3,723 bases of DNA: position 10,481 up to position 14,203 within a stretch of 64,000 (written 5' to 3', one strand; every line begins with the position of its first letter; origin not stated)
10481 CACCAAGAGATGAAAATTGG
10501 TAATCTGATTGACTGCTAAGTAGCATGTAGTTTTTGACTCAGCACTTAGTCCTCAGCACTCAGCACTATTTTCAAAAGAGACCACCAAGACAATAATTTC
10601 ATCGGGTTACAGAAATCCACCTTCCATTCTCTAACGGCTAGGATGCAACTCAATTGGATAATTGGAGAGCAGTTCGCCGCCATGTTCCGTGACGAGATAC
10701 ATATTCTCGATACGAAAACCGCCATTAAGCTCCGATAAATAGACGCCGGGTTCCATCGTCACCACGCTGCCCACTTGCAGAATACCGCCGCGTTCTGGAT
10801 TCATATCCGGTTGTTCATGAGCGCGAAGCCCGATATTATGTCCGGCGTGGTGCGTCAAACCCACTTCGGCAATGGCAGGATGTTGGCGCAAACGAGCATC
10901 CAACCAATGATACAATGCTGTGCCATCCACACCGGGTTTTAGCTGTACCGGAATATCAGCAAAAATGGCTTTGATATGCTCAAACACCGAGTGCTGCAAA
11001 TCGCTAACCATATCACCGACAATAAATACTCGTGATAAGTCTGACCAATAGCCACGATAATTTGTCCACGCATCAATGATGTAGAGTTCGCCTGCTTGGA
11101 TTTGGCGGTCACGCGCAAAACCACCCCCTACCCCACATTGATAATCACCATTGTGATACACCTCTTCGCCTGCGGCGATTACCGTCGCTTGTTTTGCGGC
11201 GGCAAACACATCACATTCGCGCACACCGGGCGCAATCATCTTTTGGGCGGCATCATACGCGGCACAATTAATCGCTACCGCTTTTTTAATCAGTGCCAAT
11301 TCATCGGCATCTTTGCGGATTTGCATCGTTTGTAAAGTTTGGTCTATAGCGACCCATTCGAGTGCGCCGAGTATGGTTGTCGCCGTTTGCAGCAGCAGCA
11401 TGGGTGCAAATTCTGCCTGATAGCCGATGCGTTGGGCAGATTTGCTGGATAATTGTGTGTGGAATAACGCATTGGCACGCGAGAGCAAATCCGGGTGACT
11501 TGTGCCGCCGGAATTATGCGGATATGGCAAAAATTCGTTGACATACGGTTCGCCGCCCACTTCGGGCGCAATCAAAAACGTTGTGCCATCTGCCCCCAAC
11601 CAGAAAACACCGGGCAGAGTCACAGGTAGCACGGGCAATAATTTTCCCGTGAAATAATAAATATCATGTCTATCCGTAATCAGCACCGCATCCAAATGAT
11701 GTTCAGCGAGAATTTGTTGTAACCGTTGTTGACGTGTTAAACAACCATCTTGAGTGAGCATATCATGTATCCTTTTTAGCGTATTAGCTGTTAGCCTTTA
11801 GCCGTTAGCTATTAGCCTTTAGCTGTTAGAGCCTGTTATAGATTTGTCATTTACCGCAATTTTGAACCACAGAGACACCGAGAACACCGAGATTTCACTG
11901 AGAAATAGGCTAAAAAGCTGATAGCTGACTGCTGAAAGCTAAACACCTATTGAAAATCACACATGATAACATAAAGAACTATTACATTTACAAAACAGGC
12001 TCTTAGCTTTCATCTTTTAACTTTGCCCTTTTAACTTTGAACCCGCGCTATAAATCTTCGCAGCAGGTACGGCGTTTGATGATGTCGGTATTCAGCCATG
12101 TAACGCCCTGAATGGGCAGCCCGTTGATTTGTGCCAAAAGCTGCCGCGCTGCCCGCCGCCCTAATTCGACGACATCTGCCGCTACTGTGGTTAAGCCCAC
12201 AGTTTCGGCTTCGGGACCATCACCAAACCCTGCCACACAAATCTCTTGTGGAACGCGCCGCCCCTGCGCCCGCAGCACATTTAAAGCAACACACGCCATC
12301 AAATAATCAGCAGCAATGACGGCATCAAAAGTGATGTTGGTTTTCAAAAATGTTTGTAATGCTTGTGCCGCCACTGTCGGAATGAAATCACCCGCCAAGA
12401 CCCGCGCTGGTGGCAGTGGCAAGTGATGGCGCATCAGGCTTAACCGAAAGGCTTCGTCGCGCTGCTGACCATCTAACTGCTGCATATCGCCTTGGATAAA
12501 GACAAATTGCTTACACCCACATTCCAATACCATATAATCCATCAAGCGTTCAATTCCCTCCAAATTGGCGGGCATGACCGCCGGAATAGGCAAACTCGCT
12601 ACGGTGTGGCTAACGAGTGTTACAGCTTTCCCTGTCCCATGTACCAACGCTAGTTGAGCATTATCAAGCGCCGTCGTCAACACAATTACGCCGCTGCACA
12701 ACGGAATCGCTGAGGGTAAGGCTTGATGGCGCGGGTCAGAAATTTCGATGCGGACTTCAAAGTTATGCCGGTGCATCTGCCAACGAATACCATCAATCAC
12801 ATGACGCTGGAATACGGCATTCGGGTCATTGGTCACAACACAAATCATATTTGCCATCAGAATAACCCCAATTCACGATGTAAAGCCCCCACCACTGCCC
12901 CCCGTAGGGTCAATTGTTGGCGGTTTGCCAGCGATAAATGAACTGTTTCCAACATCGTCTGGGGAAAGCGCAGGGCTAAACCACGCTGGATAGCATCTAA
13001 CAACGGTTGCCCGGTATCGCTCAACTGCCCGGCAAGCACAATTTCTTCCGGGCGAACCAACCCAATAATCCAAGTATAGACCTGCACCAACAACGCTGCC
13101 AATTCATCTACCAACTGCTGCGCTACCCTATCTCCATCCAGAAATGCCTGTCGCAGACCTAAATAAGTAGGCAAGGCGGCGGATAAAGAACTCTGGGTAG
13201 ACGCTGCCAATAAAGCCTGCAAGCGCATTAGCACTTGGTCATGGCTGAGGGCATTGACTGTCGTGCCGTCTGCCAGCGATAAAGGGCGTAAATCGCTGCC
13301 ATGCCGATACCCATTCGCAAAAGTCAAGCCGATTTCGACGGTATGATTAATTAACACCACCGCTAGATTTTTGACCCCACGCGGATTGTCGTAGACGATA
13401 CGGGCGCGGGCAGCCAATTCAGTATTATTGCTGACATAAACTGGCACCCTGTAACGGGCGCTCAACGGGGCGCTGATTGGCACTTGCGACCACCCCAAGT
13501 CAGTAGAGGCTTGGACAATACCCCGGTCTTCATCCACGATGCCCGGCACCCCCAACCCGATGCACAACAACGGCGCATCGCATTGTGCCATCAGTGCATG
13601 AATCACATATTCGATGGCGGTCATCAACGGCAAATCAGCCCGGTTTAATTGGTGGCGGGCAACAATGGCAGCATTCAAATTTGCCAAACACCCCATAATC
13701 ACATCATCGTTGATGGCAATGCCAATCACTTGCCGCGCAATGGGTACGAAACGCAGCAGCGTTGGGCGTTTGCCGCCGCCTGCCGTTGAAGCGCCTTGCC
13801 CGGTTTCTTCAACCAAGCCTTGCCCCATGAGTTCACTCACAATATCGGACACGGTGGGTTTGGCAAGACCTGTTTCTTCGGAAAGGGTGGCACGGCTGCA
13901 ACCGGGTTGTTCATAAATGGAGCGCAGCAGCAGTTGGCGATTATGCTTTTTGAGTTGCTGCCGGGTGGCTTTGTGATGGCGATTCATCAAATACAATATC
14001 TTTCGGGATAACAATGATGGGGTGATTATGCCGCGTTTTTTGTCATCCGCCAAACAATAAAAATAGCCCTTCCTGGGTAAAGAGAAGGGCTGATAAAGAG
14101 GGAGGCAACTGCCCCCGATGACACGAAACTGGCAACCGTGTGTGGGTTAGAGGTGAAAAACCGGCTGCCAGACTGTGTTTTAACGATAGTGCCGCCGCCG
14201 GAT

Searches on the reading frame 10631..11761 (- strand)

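Call 4: search_protein_families(library=pfam, proteins=[window:10631-11761:-], max_evalue=0.01)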
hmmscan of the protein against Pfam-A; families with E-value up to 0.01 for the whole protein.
window:10631-11761:- (376 aa): 2 families
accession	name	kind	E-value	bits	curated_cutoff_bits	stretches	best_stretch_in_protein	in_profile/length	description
PF00557.29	Peptidase_M24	-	3.3e-34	118.9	23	1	157-359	2-208/208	Metallopeptidase family M24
PF01321.24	Creatinase_N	-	8.4e-09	36.5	22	1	10-144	1-123/128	Creatinase/Prolidase N-terminal domain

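Call 6: search_protein_families(library=ncbifam, proteins=[window:10631-11761:-], max_evalue=0.1)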
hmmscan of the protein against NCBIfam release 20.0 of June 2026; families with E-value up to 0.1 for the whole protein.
window:10631-11761:- (376 aa): 13 families
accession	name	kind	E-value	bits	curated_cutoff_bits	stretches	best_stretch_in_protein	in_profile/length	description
NF040821.1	dipep_PepQ_Arch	equivalog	4.9e-30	104.7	630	2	135-366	108-339/346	Xaa-Pro dipeptidase PepQ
NF007310.0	PRK09795.1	equivalog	2.9e-28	98.7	393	1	133-369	111-352/361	aminopeptidase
NF008131.0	PRK10879.1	equivalog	1.9e-14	53.3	465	2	140-266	164-294/438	Xaa-Pro aminopeptidase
NF038259.1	ectoine_DoeA_2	exception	3e-11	42.7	575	1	143-285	147-292/386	ectoine hydrolase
TIGR00500.1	met_pdase_I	equivalog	1.9e-10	40.7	171.35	1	150-342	4-205/247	type I methionyl aminopeptidase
NF011173.0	PRK14575.1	equivalog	3e-09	36.3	850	1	133-372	162-402/406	putative peptidase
NF011720.0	PRK15173.1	subfamily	6.7e-08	31.9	420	1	133-372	99-339/343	peptidase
NF011174.0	PRK14576.1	subfamily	2.2e-07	30.1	487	1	144-368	172-397/405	putative endopeptidase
NF010133.0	PRK13607.1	equivalog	6e-07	28.7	339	1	139-293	151-311/443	Xaa-Pro dipeptidase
NF008970.0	PRK12318.1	equivalog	0.00012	21.4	267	1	214-342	119-246/291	methionyl aminopeptidase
NF009533.0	PRK12897.1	equivalog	0.0014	18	488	1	150-341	5-205/248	type I methionyl aminopeptidase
TIGR02993.1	ectoine_eutD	equivalog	0.013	14.6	613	0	150-371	159-386/391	ectoine hydrolase DoeA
NF043017.1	DimsulpropLyDddP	equivalog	0.02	13.7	600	1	219-370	283-438/443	dimethylsulfonioproprionate lyase DddP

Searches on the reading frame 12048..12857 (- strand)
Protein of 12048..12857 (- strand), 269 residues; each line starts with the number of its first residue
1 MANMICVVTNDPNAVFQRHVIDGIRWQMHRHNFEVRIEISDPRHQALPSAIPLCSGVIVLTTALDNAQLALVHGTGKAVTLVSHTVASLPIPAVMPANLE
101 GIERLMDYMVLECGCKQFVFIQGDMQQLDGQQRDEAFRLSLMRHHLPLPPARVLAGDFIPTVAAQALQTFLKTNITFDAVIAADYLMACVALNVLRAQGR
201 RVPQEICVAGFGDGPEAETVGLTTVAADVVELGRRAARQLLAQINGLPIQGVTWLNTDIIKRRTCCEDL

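Call 4: search_protein_families(library=pfam, proteins=[window:12048-12857:-], max_evalue=0.01)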
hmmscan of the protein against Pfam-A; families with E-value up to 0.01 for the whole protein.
window:12048-12857:- (269 aa): 3 families
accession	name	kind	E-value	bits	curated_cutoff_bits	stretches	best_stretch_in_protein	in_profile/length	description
PF13377.12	Peripla_BP_3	-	5e-19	69.4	26.5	1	112-265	6-167/167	Periplasmic binding protein-like domain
PF00532.27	Peripla_BP_1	-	7.9e-08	32.5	22.2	1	4-244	3-261/281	Periplasmic binding proteins and sugar binding domain of LacI family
PF13407.12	Peripla_BP_4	-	1.2e-06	28.7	35.1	1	103-246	108-256/258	Periplasmic binding protein domain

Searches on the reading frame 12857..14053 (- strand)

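Call 4: search_protein_families(library=pfam, proteins=[window:12857-14053:-], max_evalue=0.01)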
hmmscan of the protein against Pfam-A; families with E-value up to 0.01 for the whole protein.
window:12857-14053:- (398 aa): 9 families
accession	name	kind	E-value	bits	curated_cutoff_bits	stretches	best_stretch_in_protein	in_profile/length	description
PF00480.26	ROK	-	8.1e-20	72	22.9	2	110-252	2-147/294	ROK family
PF12802.13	MarR_2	-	5.3e-07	30.1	27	1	42-84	10-53/61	MarR family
PF13412.12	HTH_24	-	2.3e-06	27.5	21.9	1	39-82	5-48/48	Winged helix-turn-helix DNA-binding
PF01047.28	MarR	-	1.3e-05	25.4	24.6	1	41-82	7-48/59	MarR family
PF09339.16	HTH_IclR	-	6.7e-05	23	22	1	42-83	8-50/52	IclR helix-turn-helix domain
PF25213.1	HVO_A0261_N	-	0.00015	22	35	1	34-94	8-67/86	HVO_A0261 N-terminal domain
PF21248.3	SoFic-like_C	-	0.0029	18.2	27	1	22-88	1-67/76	Protein adenylyltransferase SoFic-like, C-terminal domain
PF01978.25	TrmB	-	0.0062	16.8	25.6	0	55-97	26-59/68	Sugar-specific transcriptional regulator TrmB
PF13545.12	HTH_Crp_2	-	0.0099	16.3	27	0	52-85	23-56/70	Crp-like helix-turn-helix domain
